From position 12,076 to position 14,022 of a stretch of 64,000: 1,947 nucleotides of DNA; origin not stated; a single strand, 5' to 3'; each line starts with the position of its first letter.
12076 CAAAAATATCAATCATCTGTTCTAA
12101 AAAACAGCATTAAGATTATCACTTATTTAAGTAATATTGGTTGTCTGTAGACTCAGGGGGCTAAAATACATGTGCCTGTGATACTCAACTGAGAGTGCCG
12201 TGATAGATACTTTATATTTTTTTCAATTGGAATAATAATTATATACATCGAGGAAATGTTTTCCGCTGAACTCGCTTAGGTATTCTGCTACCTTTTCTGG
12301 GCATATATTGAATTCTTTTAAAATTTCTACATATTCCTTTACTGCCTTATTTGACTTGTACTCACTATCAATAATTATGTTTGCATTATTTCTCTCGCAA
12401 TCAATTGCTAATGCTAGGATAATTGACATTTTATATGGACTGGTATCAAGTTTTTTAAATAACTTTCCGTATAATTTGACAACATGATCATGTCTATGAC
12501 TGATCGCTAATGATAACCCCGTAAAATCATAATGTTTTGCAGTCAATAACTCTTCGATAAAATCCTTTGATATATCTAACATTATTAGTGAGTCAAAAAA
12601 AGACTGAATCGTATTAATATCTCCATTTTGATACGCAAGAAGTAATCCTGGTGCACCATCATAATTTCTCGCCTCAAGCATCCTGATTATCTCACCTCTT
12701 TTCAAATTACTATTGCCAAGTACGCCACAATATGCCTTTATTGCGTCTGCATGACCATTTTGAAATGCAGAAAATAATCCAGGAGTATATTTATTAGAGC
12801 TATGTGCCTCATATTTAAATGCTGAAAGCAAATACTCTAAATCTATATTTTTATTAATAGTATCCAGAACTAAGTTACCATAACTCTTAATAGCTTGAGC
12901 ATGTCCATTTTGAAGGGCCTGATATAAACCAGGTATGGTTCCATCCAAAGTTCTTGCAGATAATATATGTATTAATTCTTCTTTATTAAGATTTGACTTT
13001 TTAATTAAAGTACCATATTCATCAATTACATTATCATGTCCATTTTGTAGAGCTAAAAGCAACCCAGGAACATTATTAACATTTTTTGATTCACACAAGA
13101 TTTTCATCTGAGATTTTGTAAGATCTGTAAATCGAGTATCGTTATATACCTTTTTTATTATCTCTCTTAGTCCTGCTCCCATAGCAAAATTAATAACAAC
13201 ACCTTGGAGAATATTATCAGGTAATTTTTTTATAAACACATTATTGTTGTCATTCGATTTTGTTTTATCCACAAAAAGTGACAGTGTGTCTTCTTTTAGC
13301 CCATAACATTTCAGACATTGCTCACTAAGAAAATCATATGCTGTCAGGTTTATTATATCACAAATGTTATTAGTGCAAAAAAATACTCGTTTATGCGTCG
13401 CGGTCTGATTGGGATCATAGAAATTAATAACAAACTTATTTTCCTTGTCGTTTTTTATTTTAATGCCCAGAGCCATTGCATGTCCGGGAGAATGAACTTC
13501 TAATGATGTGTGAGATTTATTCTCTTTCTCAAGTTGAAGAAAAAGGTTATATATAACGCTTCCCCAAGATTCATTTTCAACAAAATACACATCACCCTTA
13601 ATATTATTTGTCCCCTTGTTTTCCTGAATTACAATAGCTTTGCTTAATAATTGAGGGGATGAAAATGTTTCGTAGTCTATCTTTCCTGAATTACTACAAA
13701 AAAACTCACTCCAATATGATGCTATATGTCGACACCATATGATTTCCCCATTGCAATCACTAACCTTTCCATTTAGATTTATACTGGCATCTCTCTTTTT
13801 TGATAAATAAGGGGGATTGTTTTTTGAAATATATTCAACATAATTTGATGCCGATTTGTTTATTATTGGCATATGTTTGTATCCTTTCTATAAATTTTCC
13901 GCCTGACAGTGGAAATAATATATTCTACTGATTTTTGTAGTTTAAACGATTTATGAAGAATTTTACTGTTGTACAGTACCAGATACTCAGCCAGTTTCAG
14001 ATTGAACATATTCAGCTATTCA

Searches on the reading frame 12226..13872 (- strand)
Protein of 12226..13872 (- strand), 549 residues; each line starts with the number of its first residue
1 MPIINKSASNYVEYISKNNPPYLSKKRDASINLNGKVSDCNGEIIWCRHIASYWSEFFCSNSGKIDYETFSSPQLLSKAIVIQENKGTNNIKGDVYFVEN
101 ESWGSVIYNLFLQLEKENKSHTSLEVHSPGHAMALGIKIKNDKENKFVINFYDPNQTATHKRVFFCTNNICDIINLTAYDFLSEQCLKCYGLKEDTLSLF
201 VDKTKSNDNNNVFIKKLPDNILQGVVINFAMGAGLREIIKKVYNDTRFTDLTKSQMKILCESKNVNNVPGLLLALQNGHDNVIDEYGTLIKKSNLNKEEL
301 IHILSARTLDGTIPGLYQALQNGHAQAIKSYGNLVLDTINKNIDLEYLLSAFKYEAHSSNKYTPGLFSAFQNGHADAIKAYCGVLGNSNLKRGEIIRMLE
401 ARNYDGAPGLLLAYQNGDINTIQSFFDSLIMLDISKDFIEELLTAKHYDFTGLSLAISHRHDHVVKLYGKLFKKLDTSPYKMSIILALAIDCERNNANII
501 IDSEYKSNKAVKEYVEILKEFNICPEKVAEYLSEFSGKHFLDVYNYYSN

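Call 4: search_protein_families(library=pfam, proteins=[window:12226-13872:-], max_evalue=1)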
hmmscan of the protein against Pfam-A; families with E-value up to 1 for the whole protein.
window:12226-13872:- (549 aa): 4 families
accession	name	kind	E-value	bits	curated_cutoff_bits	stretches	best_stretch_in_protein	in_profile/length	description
PF07906.18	Toxin_15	-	1.4e-52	179.4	25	1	15-255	16-269/278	ShET2 enterotoxin, N-terminal region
PF22179.2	RickCE_cat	-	0.057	14.2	27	1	130-171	10-53/102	RickCE-like, catalytic domain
PF18548.6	MetOD2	-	0.1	13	30.6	1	274-306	12-44/88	Metanogen output domain 2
PF08606.16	Prp19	-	0.11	12.9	22.7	1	267-303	4-40/68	Prp19/Pso4-like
